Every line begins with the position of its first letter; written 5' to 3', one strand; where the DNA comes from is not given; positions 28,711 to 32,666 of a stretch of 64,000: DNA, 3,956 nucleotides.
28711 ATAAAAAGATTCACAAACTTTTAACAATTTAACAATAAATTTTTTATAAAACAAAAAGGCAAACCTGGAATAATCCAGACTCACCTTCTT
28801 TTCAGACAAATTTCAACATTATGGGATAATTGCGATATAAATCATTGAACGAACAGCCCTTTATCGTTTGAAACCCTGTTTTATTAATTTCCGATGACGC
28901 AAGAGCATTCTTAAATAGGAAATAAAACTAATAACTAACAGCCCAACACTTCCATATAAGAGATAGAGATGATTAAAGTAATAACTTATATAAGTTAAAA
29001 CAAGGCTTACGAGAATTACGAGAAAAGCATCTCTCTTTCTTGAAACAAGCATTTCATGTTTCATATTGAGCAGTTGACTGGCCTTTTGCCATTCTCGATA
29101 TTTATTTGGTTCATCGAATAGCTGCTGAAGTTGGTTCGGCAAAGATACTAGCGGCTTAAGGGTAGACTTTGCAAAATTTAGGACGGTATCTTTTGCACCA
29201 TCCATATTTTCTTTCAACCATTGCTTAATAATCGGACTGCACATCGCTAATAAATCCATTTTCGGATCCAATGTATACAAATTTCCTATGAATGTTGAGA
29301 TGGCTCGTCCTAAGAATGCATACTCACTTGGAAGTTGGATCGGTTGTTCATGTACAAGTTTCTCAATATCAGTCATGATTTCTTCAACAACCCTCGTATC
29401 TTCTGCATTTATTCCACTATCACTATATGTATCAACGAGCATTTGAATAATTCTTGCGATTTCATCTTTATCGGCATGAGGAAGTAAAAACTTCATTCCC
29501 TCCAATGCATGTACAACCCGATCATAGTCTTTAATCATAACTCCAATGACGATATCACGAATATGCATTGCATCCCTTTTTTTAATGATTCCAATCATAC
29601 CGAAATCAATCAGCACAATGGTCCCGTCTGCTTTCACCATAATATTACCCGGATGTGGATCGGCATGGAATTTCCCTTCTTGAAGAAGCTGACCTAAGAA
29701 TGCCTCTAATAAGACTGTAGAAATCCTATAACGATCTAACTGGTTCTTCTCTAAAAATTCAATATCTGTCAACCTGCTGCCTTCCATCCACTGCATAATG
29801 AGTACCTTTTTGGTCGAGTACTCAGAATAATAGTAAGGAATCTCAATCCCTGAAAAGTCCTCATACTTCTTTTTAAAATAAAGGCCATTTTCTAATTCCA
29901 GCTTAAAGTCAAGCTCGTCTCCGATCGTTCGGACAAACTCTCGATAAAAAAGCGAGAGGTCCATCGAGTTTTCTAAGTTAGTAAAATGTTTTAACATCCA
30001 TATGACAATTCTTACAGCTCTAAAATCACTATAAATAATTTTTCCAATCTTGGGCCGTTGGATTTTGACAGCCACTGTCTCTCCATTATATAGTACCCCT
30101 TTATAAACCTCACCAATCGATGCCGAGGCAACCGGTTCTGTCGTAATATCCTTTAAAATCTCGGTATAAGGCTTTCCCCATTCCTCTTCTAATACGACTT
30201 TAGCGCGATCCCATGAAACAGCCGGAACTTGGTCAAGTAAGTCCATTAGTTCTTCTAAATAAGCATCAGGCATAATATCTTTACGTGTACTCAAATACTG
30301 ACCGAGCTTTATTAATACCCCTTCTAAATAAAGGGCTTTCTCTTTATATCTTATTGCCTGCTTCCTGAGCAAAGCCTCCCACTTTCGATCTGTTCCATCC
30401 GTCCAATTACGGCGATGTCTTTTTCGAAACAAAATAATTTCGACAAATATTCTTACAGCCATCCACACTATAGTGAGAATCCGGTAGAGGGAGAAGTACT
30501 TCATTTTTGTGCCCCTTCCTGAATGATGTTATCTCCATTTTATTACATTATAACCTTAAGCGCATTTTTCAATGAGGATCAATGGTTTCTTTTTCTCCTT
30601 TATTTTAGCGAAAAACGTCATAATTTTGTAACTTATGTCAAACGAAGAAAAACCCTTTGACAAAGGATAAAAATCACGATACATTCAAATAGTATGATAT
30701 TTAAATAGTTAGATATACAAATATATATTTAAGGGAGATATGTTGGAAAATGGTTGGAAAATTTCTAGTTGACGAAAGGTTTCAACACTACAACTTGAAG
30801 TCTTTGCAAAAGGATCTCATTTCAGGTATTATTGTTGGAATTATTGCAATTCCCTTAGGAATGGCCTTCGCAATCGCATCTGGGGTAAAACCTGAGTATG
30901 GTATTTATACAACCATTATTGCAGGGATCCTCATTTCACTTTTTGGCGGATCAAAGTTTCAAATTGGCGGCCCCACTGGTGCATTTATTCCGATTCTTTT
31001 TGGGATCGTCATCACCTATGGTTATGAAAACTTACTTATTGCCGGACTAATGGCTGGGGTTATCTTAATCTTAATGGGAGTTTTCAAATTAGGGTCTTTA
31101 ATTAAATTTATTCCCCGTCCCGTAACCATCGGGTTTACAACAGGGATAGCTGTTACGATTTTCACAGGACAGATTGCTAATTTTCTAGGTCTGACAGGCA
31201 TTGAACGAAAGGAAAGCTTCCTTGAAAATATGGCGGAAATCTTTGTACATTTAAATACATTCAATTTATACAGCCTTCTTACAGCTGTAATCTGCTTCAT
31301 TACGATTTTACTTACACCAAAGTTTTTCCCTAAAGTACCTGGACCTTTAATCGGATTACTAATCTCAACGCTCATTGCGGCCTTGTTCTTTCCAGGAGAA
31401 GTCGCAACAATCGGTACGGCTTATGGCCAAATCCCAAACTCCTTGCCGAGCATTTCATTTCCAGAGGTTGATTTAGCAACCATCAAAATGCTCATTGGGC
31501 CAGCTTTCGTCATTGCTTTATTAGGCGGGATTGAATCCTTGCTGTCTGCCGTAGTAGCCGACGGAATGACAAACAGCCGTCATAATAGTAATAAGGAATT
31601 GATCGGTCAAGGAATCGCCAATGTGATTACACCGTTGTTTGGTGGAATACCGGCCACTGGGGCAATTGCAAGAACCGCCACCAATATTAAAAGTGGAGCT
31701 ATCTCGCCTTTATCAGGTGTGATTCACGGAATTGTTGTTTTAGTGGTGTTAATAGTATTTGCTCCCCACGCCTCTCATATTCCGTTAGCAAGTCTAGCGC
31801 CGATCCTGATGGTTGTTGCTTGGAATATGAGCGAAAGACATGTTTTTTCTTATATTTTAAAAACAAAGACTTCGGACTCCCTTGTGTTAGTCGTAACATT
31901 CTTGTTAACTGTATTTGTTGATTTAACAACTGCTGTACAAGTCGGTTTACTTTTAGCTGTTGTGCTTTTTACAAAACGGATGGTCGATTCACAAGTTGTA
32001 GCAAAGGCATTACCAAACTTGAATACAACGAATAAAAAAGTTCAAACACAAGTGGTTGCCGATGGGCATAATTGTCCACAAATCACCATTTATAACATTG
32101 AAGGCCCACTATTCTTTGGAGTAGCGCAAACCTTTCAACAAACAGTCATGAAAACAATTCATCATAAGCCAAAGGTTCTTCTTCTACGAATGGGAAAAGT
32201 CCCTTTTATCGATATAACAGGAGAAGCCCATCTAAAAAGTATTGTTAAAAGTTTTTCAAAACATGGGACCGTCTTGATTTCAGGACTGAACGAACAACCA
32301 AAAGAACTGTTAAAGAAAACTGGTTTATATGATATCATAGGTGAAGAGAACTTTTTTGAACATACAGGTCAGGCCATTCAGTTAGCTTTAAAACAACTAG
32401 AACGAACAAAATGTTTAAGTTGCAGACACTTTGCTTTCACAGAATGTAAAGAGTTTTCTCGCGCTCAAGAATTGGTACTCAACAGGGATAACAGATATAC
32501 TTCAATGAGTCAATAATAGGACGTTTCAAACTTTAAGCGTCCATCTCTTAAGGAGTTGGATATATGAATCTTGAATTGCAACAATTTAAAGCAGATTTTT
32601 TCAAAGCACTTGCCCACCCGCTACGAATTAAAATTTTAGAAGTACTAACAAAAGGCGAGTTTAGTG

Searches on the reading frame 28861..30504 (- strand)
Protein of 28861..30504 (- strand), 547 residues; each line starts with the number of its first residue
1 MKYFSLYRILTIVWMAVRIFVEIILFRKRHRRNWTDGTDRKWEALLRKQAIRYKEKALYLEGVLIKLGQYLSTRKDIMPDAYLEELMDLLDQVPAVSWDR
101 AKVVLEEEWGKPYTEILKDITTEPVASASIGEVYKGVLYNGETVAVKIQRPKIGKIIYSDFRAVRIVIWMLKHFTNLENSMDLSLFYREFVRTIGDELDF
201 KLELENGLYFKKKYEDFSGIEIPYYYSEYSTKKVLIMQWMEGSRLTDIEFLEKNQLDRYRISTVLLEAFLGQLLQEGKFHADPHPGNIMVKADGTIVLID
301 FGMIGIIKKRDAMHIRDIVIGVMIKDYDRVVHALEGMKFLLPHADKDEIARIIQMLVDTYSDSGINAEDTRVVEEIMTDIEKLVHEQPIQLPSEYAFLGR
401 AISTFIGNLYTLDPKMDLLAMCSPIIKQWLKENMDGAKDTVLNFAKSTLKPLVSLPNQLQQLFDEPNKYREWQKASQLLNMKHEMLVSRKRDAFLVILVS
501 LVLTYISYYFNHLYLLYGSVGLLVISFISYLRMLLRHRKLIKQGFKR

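Call 49: search_protein_families(library=pfam, proteins=[window:28861-30504:-], max_evalue=0.00001)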
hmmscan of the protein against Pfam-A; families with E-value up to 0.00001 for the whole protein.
window:28861-30504:- (547 aa): 1 family
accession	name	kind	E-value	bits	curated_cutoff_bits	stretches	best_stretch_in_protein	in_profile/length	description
PF03109.22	ABC1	-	1.6e-67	227.6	22.9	1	89-332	2-242/244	ABC1 atypical kinase-like domain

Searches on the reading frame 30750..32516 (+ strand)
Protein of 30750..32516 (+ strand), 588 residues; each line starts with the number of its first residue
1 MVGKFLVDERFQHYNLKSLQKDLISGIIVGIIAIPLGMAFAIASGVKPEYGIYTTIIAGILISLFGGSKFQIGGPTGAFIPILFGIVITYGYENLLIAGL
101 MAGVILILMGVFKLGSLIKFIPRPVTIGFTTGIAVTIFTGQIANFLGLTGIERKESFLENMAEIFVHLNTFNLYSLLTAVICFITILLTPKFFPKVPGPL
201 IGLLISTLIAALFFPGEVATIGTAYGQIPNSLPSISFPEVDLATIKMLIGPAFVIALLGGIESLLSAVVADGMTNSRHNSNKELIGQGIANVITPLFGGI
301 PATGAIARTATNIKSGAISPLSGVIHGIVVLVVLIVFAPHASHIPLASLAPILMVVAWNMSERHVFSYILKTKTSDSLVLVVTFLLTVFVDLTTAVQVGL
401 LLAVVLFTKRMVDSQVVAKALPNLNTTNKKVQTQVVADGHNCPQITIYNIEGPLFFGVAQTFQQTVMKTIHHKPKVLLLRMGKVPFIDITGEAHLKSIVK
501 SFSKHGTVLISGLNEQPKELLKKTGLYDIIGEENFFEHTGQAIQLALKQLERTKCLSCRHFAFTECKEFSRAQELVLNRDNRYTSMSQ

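Call 49: search_protein_families(library=pfam, proteins=[window:30750-32516:+], max_evalue=0.00001)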
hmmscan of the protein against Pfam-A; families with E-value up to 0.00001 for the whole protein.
window:30750-32516:+ (588 aa): 2 families
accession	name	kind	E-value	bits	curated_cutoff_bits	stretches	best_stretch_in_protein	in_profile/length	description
PF00916.26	Sulfate_transp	-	6.1e-93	312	23.2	1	19-383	1-380/380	Sulfate permease family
PF01740.26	STAS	-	2.1e-17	63.3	22.6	1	443-542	8-106/106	STAS domain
